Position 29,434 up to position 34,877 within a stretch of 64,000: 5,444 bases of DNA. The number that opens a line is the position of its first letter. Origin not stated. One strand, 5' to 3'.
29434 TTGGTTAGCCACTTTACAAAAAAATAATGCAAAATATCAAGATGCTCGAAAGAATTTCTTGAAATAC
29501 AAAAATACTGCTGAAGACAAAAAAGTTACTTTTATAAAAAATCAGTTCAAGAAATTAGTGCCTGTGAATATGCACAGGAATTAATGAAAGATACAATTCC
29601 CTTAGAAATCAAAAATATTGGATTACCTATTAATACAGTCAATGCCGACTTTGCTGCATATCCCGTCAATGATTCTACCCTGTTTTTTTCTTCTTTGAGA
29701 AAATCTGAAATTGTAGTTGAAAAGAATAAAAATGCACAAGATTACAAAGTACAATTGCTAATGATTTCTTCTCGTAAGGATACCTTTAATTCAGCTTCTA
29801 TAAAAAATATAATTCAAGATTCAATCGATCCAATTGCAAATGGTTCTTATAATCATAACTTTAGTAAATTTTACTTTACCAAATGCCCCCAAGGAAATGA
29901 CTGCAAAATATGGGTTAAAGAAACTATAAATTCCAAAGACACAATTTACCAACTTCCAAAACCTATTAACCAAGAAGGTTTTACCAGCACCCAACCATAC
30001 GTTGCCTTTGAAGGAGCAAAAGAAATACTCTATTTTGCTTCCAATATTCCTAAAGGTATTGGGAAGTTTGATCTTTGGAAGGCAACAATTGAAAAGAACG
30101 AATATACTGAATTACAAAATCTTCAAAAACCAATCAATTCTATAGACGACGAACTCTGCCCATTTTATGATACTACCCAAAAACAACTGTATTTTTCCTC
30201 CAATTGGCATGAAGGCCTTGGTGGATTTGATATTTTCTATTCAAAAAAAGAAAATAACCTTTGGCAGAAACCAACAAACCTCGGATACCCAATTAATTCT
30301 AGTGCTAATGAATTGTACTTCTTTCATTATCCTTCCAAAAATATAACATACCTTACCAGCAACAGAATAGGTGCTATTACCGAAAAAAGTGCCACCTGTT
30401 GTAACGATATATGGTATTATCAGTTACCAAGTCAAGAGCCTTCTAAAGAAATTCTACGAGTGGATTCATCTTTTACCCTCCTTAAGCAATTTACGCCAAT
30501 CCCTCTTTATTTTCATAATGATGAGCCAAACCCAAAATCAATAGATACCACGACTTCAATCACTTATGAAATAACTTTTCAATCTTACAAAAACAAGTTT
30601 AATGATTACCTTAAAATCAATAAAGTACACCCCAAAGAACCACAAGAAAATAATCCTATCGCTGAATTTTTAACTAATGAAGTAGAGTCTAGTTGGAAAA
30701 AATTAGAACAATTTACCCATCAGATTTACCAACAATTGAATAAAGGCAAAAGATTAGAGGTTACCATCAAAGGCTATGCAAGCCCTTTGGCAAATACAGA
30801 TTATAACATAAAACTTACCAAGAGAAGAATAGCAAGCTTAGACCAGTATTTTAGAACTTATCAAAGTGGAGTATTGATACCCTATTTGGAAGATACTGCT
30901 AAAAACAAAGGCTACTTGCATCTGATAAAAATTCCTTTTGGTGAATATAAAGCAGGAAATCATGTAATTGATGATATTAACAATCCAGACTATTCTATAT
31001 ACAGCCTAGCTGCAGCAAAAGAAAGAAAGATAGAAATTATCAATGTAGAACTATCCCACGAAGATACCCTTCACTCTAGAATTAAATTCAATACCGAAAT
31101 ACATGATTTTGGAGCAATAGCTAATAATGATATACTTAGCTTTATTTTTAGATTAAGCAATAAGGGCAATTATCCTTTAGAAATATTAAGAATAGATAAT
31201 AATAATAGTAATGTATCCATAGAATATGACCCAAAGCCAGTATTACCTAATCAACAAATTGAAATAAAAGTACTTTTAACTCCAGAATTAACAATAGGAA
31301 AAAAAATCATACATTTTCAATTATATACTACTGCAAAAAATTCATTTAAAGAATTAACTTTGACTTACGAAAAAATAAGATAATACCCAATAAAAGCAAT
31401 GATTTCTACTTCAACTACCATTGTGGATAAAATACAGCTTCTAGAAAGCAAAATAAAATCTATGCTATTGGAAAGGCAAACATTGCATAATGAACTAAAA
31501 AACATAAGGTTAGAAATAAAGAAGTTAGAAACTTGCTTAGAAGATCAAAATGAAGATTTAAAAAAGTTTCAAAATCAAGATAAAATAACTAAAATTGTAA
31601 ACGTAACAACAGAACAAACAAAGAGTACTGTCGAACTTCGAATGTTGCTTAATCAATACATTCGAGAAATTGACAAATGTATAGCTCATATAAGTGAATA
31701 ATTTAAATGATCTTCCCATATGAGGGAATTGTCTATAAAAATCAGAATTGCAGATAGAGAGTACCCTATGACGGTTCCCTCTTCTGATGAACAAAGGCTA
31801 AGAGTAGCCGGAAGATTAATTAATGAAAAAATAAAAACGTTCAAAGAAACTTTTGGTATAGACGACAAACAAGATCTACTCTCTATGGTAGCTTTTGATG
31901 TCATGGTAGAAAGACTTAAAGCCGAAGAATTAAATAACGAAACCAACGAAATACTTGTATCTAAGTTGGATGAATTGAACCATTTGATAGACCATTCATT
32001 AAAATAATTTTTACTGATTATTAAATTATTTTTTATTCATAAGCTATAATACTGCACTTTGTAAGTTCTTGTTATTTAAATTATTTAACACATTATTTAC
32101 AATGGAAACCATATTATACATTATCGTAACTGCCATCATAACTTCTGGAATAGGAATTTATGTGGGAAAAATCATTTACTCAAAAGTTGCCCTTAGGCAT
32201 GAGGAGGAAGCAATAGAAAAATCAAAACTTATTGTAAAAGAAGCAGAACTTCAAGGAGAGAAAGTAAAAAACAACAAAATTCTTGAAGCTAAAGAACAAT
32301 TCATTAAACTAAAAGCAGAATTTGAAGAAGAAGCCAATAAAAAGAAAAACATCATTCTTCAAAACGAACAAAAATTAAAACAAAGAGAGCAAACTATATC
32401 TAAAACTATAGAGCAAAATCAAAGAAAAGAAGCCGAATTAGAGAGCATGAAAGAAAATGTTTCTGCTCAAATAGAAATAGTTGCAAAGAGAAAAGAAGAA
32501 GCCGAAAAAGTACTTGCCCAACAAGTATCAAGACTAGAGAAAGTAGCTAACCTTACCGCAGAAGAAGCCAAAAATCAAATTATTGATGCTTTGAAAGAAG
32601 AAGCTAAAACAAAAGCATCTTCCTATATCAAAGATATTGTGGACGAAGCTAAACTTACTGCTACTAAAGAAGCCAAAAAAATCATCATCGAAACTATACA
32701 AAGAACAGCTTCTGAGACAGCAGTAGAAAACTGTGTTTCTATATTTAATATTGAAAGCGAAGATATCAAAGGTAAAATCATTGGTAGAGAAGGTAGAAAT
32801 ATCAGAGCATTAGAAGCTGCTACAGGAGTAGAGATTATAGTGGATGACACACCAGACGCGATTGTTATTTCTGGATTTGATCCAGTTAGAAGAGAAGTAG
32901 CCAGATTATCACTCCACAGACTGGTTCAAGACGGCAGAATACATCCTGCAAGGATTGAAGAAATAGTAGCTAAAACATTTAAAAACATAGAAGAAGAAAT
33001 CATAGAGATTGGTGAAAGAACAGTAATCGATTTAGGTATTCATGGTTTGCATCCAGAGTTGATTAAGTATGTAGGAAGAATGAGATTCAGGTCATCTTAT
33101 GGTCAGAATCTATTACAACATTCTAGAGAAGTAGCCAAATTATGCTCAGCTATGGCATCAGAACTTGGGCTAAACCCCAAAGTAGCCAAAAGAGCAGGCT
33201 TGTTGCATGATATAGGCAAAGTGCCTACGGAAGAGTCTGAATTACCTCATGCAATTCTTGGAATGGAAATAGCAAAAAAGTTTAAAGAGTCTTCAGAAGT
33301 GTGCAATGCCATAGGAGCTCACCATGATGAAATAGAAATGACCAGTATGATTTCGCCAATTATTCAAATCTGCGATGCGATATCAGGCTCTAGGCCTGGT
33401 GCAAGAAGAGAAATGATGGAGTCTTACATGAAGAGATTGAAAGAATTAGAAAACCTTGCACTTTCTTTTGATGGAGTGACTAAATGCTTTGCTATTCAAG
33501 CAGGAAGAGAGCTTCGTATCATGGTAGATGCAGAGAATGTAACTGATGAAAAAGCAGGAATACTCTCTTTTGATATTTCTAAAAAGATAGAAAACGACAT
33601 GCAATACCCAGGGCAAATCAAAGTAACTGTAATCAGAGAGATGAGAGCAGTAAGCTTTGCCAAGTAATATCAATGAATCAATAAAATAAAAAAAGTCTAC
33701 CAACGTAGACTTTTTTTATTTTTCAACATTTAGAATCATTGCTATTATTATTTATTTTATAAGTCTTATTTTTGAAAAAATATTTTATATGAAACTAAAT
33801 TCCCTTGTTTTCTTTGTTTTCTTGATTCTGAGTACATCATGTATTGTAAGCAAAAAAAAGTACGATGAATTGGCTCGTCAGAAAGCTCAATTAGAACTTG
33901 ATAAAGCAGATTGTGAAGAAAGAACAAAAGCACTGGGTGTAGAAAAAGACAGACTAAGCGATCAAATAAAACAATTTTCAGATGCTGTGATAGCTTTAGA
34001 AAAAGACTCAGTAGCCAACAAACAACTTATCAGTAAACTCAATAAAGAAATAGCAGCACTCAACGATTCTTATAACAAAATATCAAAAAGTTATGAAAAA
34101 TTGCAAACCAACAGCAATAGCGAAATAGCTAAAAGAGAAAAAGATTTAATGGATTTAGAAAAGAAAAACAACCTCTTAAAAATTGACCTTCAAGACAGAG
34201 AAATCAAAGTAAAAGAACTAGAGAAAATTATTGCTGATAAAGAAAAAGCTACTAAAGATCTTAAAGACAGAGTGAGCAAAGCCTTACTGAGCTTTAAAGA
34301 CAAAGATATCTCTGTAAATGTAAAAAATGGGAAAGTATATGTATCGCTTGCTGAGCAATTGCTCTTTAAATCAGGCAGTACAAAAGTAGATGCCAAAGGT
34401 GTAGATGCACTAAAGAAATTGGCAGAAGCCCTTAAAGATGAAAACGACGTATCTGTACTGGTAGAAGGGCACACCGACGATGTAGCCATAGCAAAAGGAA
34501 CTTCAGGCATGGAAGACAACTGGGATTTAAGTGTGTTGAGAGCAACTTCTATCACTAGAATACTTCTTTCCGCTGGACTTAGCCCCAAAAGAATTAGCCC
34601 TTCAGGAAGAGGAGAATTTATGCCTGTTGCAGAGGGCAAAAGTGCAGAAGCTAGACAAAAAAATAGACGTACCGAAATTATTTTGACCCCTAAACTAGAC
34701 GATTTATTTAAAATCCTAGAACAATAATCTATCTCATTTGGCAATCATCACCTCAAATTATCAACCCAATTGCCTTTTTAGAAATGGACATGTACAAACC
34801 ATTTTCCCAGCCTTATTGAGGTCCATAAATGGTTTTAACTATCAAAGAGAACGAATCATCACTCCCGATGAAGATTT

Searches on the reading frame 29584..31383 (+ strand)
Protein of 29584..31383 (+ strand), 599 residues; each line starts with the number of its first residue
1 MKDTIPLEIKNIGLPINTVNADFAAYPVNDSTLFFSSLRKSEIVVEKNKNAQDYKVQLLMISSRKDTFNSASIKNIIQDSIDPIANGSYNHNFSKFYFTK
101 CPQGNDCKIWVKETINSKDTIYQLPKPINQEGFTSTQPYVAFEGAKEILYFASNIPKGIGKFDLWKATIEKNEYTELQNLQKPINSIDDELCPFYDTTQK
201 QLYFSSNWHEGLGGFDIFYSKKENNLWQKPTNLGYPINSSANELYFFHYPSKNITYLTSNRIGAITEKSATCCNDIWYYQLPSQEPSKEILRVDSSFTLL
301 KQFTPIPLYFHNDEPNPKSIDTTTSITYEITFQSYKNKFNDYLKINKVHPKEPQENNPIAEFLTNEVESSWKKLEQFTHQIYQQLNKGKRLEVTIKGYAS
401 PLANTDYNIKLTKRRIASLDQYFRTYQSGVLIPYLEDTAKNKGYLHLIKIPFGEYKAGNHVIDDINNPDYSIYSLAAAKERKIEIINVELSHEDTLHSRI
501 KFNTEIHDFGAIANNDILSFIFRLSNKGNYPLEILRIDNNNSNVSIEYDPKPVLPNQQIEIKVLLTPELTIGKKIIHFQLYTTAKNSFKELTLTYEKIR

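Call 116: search_protein_families(library=pfam, proteins=[window:29584-31383:+], max_evalue=0.00001)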
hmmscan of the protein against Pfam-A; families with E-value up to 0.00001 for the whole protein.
window:29584-31383:+ (599 aa): 1 family
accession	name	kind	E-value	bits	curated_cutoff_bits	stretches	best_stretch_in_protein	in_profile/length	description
PF07610.17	DUF1573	-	1.6e-11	44.5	26.1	1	500-594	1-95/98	Protein of unknown function (DUF1573)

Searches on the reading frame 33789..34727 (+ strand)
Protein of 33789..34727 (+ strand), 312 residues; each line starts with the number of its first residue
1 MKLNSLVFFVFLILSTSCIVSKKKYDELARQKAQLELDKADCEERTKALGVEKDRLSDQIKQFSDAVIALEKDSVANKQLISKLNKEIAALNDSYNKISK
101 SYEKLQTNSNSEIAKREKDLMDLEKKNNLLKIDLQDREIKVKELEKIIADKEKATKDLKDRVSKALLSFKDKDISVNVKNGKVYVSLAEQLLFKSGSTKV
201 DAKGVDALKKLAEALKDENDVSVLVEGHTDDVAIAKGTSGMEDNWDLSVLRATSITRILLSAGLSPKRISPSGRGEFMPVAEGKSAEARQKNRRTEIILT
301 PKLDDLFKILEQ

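Call 9: search_protein_families(library=pfam, proteins=[window:33789-34727:+], max_evalue=0.01)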
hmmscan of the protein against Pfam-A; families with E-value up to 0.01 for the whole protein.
window:33789-34727:+ (312 aa): 4 families
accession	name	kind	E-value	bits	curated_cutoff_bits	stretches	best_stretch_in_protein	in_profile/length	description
PF00691.25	OmpA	-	2.2e-19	70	27.2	1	192-293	1-98/98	OmpA family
PF19753.4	DUF6240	-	0.0003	20.7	26.6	1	30-119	42-126/276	Family of unknown function (DUF6240)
PF19220.6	Rod_CreS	-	0.0029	17.1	100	1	82-161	23-98/359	Crescentin, rod domain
PF13094.11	CENP-Q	-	0.0098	16.5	28.5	1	60-160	24-112/162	CENP-Q, a CENPA-CAD centromere complex subunit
